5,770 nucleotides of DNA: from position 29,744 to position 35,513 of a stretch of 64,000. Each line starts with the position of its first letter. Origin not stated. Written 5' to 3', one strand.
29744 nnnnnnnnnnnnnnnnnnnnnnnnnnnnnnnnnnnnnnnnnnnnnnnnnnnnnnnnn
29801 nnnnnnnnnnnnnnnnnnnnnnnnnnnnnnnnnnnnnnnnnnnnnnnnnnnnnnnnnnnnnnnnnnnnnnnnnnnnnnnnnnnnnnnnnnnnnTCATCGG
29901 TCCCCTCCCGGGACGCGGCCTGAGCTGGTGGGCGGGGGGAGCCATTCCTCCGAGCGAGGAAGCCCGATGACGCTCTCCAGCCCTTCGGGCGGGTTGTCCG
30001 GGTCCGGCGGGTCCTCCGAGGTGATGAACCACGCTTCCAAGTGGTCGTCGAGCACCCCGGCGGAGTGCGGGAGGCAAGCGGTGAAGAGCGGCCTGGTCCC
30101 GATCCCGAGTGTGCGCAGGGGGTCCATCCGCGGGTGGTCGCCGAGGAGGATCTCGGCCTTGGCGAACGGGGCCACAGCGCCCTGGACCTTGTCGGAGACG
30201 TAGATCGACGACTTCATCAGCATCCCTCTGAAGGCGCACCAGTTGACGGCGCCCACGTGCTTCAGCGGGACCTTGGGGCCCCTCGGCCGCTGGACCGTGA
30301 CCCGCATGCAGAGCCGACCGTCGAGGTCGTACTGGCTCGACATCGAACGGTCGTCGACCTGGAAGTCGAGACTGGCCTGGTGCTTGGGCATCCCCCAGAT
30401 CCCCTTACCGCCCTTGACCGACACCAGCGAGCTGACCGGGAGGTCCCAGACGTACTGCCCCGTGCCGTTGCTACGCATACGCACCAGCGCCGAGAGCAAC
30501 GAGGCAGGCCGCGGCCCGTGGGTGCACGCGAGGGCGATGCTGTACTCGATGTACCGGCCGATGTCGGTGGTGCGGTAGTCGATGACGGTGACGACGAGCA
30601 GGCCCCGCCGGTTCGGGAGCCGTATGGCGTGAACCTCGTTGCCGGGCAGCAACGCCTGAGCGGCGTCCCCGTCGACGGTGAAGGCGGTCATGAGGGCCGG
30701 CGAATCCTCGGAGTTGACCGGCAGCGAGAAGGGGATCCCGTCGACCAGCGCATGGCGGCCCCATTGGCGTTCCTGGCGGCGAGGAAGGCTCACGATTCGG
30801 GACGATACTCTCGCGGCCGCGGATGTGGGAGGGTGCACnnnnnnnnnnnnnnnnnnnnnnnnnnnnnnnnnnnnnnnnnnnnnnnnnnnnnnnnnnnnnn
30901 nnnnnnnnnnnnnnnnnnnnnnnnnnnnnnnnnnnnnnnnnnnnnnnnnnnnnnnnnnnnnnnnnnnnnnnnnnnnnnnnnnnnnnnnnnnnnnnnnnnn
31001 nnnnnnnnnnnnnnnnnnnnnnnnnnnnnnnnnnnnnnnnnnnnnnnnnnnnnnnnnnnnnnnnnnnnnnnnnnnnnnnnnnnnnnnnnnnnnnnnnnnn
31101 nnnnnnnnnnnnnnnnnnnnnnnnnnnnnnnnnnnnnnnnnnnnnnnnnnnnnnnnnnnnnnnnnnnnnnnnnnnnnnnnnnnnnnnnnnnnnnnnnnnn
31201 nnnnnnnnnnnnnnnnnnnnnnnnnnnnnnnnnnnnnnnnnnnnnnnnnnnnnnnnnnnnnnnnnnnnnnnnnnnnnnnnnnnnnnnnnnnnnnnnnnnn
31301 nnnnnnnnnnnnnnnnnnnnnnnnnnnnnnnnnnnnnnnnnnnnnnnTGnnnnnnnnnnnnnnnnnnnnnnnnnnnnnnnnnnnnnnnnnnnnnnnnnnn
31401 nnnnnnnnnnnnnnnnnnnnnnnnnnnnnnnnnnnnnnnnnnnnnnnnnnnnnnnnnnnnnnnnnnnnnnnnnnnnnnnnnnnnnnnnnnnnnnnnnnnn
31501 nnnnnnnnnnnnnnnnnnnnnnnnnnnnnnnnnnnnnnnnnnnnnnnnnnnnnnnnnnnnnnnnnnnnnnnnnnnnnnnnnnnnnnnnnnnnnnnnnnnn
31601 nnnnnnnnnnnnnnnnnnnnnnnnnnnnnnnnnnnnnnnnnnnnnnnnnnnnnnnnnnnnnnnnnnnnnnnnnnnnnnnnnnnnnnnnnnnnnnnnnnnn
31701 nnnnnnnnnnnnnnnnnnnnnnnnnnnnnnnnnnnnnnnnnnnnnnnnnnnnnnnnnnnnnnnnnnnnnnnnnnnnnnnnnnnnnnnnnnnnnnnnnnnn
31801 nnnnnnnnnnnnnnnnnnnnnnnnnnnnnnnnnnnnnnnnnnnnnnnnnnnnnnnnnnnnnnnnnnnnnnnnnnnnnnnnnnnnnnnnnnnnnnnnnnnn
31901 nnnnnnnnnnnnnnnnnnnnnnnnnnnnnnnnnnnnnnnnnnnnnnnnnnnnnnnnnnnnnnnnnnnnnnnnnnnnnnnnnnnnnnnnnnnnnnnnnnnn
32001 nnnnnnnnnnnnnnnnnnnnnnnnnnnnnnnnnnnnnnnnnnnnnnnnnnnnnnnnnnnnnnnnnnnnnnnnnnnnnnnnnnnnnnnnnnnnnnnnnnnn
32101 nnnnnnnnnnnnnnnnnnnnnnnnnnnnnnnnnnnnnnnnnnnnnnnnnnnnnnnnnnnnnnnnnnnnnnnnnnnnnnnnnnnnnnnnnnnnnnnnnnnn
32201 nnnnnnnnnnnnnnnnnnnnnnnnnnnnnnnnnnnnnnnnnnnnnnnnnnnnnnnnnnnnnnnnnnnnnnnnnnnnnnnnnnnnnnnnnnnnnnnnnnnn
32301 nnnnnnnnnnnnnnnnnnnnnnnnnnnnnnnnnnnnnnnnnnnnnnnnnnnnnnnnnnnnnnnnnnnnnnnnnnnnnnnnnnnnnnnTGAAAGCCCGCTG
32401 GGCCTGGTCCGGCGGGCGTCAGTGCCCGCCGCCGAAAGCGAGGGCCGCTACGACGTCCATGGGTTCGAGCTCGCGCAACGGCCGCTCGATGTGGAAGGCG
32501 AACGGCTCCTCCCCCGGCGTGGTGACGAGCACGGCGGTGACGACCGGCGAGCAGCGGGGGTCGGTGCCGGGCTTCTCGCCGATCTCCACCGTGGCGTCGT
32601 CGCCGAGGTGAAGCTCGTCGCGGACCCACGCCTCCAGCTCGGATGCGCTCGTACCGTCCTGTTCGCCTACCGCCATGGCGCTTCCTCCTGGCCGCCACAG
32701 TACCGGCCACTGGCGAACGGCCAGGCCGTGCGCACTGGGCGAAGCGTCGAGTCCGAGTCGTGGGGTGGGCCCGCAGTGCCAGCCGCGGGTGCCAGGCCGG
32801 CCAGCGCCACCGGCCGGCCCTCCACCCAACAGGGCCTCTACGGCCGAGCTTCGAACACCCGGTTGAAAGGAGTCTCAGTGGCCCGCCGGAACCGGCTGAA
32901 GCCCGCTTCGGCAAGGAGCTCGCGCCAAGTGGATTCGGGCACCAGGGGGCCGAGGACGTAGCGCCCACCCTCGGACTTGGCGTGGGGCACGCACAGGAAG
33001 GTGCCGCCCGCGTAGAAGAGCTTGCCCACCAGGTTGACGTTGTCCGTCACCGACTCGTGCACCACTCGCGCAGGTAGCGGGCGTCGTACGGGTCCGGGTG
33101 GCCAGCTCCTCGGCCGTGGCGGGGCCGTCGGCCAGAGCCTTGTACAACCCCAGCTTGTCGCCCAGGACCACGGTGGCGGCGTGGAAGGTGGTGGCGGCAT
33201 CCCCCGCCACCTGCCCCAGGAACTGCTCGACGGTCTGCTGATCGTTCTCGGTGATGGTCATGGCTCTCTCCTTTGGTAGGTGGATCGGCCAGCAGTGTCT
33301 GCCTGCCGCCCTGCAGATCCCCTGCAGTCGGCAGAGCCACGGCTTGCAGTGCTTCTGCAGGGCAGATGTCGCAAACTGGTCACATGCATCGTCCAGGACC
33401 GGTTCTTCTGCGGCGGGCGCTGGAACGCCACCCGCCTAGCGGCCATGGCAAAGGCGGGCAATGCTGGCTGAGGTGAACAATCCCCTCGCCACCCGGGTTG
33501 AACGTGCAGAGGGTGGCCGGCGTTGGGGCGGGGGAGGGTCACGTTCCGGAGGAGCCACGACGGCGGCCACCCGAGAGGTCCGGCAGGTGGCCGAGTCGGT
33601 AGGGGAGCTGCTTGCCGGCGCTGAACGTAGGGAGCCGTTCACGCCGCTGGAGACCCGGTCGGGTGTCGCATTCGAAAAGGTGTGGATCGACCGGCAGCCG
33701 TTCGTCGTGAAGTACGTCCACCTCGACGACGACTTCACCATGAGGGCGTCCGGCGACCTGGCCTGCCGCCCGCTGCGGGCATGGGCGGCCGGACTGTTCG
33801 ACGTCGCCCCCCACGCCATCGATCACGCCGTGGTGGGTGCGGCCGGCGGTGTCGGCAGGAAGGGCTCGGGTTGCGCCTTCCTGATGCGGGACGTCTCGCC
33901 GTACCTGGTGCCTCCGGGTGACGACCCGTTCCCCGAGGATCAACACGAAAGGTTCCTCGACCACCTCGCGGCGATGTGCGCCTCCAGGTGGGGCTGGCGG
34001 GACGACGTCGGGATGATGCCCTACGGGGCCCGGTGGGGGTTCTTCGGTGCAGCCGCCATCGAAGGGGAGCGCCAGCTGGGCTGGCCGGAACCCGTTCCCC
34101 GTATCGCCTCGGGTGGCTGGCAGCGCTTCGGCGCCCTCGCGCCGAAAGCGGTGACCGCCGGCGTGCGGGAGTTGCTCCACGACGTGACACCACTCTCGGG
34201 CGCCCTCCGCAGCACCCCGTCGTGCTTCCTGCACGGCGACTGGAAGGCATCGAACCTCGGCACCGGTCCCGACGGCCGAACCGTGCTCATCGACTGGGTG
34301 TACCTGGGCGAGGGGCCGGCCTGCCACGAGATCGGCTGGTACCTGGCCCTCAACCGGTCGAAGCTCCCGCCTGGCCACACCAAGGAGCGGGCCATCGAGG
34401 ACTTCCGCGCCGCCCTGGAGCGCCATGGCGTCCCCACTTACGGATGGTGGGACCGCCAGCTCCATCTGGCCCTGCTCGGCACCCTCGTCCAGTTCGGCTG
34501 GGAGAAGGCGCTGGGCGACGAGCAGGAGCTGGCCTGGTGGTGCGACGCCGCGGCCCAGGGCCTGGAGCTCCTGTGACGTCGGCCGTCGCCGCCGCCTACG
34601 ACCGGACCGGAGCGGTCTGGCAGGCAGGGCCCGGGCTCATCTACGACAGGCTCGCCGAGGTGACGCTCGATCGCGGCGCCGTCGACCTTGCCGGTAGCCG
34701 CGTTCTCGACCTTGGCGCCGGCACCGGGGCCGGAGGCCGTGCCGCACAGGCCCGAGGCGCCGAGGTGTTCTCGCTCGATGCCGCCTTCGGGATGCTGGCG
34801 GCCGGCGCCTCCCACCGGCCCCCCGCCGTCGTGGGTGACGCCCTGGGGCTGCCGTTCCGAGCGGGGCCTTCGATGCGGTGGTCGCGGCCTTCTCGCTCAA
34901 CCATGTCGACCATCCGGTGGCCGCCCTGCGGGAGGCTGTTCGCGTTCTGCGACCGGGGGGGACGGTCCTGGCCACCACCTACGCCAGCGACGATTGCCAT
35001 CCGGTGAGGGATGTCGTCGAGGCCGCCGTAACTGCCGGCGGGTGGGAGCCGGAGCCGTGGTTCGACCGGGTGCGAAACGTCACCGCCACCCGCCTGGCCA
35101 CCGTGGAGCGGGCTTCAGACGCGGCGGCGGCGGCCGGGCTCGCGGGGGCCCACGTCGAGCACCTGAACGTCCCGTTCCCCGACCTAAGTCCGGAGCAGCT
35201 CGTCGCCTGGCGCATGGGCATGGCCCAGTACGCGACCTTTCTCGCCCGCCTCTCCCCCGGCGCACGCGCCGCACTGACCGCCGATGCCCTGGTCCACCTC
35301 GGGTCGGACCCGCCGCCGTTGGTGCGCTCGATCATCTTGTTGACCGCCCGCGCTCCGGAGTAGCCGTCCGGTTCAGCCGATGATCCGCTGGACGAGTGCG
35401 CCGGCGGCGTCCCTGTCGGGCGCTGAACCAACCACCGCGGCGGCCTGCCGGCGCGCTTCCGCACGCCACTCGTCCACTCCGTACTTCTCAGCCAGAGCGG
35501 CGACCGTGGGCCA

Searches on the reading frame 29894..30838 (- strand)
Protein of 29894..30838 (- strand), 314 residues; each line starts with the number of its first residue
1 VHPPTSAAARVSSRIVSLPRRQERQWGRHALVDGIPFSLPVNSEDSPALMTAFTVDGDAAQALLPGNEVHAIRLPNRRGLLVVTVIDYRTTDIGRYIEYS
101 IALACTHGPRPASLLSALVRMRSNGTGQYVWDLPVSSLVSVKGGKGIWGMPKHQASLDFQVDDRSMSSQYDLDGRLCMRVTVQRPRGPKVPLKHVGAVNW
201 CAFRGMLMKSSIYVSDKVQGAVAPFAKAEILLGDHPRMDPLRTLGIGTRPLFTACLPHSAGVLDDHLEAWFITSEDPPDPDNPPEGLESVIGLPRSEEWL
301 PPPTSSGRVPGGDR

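Call 23: search_protein_families(library=pfam, proteins=[window:29894-30838:-], max_evalue=0.001)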
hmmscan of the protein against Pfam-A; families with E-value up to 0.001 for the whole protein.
window:29894-30838:- (314 aa): 1 family
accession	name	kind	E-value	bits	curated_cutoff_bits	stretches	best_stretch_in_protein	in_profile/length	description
PF06314.16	ADC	-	7.9e-16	58.7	29.8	1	37-183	19-140/238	Acetoacetate decarboxylase (ADC)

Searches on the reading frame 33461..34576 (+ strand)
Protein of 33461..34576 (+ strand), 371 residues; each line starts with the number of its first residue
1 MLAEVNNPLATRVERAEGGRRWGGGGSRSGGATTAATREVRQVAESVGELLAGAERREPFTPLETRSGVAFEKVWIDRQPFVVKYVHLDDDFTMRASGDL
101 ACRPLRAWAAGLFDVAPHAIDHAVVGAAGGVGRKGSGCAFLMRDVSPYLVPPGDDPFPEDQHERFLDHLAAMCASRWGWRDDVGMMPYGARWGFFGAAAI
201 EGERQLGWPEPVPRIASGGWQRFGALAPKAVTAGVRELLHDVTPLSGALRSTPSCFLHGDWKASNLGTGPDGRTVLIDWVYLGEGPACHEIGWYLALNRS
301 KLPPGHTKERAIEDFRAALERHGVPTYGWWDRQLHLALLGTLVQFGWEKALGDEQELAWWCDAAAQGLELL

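Call 23: search_protein_families(library=pfam, proteins=[window:33461-34576:+], max_evalue=0.001)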
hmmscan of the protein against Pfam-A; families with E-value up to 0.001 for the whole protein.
window:33461-34576:+ (371 aa): 1 family
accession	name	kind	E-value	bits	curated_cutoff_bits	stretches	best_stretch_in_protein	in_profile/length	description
PF01636.29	APH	-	2.1e-06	28.1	23.2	1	220-304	155-219/239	Phosphotransferase enzyme family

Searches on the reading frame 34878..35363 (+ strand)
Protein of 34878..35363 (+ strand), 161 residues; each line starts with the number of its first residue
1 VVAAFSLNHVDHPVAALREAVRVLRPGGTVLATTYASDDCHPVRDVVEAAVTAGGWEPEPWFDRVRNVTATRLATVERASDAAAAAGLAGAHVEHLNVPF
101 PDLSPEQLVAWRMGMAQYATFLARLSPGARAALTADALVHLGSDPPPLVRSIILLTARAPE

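Call 23: search_protein_families(library=pfam, proteins=[window:34878-35363:+], max_evalue=0.001)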
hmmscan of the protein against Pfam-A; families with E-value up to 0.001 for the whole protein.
window:34878-35363:+ (161 aa): 2 families
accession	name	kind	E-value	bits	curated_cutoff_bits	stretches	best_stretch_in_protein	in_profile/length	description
PF08241.18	Methyltransf_11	-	7e-06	27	21.2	1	2-31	65-94/95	Methyltransferase domain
PF13489.12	Methyltransf_23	-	0.00045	20.4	27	1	2-45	86-124/164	Methyltransferase domain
